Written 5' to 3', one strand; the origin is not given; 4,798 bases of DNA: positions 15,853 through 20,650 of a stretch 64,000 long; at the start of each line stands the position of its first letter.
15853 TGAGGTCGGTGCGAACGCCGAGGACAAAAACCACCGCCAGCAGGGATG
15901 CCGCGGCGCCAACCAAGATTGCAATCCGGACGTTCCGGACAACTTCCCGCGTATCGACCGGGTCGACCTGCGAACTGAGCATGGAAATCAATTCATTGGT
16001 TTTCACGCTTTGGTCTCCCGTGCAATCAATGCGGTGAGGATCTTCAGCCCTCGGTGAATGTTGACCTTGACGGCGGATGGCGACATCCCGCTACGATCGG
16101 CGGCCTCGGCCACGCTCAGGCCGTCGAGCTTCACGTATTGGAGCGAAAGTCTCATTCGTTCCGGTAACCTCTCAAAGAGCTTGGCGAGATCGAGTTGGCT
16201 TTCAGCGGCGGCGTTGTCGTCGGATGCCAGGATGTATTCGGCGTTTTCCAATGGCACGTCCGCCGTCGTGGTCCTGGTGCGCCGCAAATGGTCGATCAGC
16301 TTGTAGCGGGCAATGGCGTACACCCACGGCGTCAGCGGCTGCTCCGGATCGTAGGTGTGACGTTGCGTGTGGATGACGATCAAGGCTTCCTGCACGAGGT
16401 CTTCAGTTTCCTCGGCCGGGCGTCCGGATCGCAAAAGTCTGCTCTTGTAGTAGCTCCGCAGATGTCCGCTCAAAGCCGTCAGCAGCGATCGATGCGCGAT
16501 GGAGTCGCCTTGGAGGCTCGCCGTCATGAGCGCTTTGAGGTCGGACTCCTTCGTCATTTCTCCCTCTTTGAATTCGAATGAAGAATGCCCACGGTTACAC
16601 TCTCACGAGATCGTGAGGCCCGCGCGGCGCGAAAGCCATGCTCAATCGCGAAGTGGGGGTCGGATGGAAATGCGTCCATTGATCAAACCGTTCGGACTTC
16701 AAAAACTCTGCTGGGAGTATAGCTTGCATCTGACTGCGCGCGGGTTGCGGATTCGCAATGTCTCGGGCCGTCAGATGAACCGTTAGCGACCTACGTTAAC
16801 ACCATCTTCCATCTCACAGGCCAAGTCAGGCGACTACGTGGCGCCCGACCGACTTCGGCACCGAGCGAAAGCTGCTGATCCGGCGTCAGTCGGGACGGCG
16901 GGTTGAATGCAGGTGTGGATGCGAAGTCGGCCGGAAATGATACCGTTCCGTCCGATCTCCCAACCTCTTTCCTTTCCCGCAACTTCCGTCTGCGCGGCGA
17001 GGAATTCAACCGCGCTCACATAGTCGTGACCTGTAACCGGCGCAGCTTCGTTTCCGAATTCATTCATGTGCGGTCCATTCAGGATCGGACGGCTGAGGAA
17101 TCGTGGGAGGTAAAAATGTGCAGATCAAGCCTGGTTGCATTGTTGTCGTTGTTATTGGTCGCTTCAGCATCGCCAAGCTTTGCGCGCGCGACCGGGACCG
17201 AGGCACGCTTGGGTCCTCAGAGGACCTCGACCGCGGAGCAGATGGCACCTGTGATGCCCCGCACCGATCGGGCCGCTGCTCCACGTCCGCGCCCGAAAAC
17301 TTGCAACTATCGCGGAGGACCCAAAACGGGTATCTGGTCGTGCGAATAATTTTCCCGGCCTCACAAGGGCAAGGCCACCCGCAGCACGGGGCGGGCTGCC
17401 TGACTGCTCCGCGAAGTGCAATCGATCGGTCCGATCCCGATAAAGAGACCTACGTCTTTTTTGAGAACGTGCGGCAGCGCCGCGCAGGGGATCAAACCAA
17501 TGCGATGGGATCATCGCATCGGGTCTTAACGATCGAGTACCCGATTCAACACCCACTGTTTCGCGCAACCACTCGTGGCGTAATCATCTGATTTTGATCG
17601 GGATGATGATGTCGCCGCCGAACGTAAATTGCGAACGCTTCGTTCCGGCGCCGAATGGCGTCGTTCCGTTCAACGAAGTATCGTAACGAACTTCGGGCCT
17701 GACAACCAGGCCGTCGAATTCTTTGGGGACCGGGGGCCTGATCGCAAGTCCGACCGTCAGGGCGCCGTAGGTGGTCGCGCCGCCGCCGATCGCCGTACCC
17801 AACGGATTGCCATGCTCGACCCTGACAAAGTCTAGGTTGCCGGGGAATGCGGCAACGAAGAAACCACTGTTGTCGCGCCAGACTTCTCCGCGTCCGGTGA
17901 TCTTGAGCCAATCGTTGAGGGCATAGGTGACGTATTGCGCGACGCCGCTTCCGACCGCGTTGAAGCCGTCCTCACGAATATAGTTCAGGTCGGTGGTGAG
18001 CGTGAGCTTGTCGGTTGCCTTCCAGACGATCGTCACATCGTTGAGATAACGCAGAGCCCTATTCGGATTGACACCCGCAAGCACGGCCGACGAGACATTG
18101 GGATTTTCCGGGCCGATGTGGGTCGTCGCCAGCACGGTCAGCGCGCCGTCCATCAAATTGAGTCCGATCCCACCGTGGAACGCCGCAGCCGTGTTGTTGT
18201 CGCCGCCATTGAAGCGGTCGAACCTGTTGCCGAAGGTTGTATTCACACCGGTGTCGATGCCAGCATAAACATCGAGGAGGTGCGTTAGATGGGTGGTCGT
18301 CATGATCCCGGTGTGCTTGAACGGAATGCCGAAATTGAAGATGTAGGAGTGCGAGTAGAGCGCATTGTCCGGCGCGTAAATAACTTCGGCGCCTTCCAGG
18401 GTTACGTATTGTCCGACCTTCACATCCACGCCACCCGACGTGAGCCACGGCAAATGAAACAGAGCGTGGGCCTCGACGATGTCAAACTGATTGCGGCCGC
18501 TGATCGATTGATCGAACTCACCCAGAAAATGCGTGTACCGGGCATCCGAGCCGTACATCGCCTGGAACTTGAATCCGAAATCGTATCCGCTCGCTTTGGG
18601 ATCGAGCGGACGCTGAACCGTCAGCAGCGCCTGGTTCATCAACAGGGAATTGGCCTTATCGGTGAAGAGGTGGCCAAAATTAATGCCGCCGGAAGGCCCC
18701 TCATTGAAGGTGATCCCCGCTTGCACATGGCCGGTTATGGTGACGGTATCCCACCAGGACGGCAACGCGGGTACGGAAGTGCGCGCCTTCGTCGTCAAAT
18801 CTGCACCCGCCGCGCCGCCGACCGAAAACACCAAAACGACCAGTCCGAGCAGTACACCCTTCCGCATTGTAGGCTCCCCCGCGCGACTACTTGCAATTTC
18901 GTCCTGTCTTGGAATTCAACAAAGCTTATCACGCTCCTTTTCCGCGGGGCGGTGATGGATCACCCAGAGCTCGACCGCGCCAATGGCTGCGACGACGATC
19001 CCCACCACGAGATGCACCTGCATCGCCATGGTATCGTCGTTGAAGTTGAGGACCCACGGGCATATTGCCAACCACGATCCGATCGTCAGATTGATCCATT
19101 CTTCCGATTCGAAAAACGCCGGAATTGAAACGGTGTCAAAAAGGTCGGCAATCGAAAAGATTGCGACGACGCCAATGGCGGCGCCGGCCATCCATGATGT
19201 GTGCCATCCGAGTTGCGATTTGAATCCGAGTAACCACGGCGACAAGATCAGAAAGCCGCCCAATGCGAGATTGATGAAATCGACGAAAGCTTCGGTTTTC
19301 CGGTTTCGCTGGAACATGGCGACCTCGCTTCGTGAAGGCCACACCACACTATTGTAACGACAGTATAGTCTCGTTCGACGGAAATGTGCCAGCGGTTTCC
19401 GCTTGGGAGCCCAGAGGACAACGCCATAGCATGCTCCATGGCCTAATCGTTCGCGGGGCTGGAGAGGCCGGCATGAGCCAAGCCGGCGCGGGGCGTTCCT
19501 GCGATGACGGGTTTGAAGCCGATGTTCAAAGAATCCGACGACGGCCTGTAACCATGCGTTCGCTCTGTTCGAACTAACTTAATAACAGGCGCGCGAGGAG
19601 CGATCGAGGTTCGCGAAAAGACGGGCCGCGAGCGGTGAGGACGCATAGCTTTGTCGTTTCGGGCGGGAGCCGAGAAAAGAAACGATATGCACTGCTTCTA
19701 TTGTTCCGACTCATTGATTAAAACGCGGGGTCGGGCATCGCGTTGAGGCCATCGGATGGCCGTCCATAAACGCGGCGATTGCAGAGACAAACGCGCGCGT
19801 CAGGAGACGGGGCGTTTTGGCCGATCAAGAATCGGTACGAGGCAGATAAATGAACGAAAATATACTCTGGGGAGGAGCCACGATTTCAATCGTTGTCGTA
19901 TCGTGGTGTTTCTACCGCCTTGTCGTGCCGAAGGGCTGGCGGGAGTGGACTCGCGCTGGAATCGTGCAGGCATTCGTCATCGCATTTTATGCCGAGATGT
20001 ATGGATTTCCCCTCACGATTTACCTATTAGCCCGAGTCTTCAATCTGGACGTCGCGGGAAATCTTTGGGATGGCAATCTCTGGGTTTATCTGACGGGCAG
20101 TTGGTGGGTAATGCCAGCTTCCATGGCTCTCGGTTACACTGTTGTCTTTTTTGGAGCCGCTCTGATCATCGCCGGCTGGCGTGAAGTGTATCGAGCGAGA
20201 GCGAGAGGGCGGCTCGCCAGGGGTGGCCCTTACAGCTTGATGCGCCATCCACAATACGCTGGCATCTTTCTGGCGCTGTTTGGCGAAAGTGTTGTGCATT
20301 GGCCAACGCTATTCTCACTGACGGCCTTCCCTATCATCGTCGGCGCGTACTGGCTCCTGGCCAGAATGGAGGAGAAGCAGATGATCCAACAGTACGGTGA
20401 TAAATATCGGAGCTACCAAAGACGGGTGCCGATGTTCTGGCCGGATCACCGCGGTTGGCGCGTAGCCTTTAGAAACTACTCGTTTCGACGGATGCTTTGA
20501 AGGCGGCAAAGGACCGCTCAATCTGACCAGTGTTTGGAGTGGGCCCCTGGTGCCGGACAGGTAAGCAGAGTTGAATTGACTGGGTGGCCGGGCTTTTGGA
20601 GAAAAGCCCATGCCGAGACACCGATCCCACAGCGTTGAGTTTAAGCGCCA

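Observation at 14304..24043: Conserved 16-bp dyad YTCAC-N6-GTGAR sits 2-3 bp upstream of the -35 in five of the six SigF-type promoters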

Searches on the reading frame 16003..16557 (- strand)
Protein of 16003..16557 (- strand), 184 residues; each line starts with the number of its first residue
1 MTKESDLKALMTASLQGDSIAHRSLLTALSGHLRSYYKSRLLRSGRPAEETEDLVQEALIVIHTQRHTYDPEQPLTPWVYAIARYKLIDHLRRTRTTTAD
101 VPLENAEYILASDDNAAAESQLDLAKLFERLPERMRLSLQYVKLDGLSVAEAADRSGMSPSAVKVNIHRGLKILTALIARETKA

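Call 10: search_protein_families(library=pfam, proteins=[window:16003-16557:-], max_evalue=0.01)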
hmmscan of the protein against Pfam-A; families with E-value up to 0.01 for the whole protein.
window:16003-16557:- (184 aa): 5 families
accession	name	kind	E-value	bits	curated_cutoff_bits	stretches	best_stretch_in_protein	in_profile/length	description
PF04542.20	Sigma70_r2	-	2.2e-11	43.8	24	1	34-95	10-69/71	Sigma-70 region 2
PF07638.17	Sigma70_ECF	-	2.4e-11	44.3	21.1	1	6-167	3-172/185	ECF sigma factor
PF08281.18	Sigma70_r4_2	-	7.1e-11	42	25.7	1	123-173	3-53/54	Sigma-70, region 4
PF04545.22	Sigma70_r4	-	9.1e-06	25.5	24.1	1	128-172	2-46/50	Sigma-70, region 4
PF13384.12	HTH_23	-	0.0055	16.9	24.6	0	133-169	4-40/50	Homeodomain-like domain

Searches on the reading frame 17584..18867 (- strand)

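Call 10: search_protein_families(library=pfam, proteins=[window:17584-18867:-], max_evalue=0.01)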
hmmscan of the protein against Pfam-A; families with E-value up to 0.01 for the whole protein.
window:17584-18867:- (427 aa): 1 family
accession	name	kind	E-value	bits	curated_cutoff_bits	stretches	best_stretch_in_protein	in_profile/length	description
PF07642.17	BBP2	-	6.1e-81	272.7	26.2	1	42-423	2-338/339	Putative beta-barrel porin-2, OmpL-like. bbp2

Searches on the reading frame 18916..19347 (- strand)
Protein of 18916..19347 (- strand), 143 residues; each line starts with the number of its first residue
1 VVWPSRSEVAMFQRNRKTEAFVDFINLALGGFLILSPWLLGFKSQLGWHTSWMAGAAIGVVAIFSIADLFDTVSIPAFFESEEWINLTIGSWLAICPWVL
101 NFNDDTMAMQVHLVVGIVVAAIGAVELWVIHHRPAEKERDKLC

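Call 10: search_protein_families(library=pfam, proteins=[window:18916-19347:-], max_evalue=0.01)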
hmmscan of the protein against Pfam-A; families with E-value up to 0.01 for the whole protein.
window:18916-19347:- (143 aa): 1 family
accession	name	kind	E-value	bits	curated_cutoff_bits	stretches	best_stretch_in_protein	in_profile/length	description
PF03779.20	SPW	-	2.4e-20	73.2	31.5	1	23-124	3-93/93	SPW repeat domain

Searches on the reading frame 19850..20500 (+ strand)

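Call 10: search_protein_families(library=pfam, proteins=[window:19850-20500:+], max_evalue=0.01)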
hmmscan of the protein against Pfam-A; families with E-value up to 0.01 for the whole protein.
window:19850-20500:+ (216 aa): 4 families
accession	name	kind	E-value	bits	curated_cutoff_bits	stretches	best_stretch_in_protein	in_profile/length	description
PF04191.18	PEMT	-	4.1e-10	40.5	25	1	80-184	10-104/105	Phospholipid methyltransferase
PF06966.17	DUF1295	-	6.7e-05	22.9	20.4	1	114-193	145-235/235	Protein of unknown function (DUF1295)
PF04140.19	ICMT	-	7.6e-05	23.5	24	1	117-179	30-94/95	Isoprenylcysteine carboxyl methyltransferase (ICMT) family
PF12841.12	YvrJ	-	0.0027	17.7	29.5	0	158-176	5-22/36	YvrJ protein family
